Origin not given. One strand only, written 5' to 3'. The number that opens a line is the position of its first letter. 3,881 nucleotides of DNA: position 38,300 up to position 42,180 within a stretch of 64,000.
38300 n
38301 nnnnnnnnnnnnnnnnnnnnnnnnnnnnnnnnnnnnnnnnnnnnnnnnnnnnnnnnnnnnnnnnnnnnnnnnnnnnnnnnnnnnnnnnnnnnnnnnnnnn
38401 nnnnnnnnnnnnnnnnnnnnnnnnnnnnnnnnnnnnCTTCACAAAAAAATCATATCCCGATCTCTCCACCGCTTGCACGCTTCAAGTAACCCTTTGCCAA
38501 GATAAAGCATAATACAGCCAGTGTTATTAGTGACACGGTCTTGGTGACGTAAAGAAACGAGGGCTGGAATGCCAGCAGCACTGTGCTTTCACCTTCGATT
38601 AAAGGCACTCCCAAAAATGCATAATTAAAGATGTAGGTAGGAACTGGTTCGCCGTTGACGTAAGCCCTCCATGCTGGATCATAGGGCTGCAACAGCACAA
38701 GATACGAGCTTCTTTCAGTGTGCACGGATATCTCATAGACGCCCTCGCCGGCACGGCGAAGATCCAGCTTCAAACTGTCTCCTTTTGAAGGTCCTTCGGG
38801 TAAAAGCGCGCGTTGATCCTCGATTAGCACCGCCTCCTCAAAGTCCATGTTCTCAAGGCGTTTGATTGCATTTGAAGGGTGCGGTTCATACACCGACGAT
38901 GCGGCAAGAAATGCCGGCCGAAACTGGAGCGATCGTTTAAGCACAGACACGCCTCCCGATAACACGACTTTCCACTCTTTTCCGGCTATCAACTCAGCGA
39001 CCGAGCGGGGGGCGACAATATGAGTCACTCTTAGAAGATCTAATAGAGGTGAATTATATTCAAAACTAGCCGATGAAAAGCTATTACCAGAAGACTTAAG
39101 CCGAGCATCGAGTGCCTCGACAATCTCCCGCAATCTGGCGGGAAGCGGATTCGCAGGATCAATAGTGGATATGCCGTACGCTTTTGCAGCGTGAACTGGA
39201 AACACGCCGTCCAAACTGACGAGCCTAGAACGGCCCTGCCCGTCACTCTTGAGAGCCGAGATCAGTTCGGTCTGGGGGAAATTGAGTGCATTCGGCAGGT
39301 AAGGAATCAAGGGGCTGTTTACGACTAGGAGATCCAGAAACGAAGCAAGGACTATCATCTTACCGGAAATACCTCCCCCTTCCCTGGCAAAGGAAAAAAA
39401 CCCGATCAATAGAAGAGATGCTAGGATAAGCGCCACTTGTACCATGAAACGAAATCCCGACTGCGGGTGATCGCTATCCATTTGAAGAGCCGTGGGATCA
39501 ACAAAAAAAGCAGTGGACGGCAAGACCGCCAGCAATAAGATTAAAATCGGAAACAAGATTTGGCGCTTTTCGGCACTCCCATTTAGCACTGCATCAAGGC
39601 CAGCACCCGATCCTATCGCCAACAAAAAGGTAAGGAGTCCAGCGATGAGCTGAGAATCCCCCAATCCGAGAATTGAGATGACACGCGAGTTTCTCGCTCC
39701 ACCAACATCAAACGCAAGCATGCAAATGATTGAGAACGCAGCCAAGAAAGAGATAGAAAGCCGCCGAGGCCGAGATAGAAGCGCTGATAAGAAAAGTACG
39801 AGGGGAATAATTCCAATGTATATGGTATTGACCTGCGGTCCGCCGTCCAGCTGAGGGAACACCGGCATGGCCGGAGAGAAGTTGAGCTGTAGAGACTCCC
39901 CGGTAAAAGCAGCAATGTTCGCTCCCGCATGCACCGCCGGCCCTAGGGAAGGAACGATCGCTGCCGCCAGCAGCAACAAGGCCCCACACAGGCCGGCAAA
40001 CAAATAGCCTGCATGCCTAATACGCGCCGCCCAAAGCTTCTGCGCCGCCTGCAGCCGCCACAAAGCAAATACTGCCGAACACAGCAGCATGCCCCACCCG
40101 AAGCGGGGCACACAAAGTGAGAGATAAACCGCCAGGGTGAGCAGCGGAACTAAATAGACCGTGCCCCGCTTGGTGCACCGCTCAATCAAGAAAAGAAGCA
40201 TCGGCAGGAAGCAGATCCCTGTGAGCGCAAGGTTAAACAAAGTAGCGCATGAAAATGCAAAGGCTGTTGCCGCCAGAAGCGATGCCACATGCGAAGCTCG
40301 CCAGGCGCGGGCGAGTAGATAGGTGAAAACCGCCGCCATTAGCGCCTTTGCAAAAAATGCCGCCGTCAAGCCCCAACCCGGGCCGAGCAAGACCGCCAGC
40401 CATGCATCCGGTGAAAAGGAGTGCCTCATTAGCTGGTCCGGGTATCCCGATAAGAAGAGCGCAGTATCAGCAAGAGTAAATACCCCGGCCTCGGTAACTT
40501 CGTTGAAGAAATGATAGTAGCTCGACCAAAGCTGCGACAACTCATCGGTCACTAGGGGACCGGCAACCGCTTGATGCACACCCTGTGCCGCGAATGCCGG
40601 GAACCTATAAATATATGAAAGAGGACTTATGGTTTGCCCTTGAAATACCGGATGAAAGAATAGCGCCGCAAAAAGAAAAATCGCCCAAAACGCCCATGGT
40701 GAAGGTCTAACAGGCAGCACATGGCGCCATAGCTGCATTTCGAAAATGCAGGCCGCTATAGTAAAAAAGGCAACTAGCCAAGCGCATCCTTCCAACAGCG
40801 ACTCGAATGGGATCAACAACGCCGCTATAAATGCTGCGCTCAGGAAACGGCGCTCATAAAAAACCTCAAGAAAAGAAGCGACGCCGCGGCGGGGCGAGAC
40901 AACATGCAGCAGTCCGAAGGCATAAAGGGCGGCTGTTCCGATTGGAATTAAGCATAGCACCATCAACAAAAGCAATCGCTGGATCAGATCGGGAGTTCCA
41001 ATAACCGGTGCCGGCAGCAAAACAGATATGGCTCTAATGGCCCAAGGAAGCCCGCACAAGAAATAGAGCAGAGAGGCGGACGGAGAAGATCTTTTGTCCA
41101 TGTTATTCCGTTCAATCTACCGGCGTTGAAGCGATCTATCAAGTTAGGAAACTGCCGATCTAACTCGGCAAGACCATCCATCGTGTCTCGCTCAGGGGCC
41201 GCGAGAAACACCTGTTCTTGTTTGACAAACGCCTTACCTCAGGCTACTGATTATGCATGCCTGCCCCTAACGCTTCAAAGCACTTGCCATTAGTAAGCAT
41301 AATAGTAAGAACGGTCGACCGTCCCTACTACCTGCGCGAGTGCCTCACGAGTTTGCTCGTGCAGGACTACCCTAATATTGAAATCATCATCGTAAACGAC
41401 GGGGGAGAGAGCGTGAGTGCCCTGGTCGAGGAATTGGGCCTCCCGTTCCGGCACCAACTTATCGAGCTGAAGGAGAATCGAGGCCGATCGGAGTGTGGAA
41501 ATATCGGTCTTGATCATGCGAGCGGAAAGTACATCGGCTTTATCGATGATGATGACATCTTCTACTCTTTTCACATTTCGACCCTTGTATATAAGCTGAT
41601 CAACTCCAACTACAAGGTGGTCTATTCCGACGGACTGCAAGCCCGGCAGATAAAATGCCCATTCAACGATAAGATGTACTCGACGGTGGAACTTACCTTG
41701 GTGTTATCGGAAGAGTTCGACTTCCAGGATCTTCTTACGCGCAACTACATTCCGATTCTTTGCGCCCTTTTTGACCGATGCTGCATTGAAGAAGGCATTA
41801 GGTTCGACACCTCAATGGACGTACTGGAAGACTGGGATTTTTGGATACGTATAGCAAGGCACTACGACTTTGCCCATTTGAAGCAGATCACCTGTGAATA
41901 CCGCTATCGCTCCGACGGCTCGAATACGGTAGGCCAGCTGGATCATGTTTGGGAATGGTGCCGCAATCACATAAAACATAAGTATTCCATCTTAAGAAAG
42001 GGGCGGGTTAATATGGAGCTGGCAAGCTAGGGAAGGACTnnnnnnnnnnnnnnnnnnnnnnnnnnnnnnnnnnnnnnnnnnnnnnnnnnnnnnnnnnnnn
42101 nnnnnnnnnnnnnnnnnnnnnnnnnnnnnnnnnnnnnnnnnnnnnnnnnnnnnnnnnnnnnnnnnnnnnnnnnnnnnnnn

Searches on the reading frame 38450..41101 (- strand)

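Call 4: search_protein_families(library=pfam, proteins=[window:38450-41101:-], max_evalue=0.01)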
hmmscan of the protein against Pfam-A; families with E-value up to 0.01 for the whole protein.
window:38450-41101:- (883 aa): 1 family
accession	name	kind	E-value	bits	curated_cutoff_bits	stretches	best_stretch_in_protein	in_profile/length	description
PF09586.16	YfhO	-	3.7e-11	42.6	28.5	1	792-857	769-835/835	Bacterial membrane protein YfhO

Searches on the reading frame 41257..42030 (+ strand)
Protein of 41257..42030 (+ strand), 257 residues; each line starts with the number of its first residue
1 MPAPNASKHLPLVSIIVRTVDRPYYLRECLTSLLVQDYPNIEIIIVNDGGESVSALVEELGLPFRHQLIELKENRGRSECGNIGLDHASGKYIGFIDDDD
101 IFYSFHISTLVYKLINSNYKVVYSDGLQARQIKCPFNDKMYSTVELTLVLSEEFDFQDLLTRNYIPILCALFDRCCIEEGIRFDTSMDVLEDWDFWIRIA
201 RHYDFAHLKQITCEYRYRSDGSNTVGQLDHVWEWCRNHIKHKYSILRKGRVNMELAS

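Call 4: search_protein_families(library=pfam, proteins=[window:41257-42030:+], max_evalue=0.01)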
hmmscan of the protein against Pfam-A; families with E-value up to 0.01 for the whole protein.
window:41257-42030:+ (257 aa): 3 families
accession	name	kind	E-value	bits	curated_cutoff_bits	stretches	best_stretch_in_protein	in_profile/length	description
PF00535.33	Glycos_transf_2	-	1.3e-20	74.4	23.3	1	14-123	1-112/168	Glycosyl transferase family 2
PF13641.12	Glyco_tranf_2_3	-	2.8e-08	34.5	27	1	13-121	3-118/230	Glycosyltransferase like family 2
PF10111.15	Glyco_tranf_2_2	-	1.5e-07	31.6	27.3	1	15-216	4-216/276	Glycosyltransferase like family 2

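Call 16: find_encoding_contigs(protein=window:41257-42027:+, flank=10000, max_places=10)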
Protein window:41257-42027:+ (257 aa): 1 contig read that carries it; 1 place shown.
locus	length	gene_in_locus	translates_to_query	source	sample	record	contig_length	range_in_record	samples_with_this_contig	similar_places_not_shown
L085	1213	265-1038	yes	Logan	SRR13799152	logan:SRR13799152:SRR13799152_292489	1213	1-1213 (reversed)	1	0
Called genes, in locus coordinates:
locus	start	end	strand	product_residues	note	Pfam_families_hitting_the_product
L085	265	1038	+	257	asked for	PF00535:Glycos_transf_2, PF10111:Glyco_tranf_2_2 (weak), PF13641:Glyco_tranf_2_3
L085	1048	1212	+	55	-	?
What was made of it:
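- Tried and rejected: Logan contig L085 (SRR13799152) covers only about window 40993-42205 and stops before the tract (call 16).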
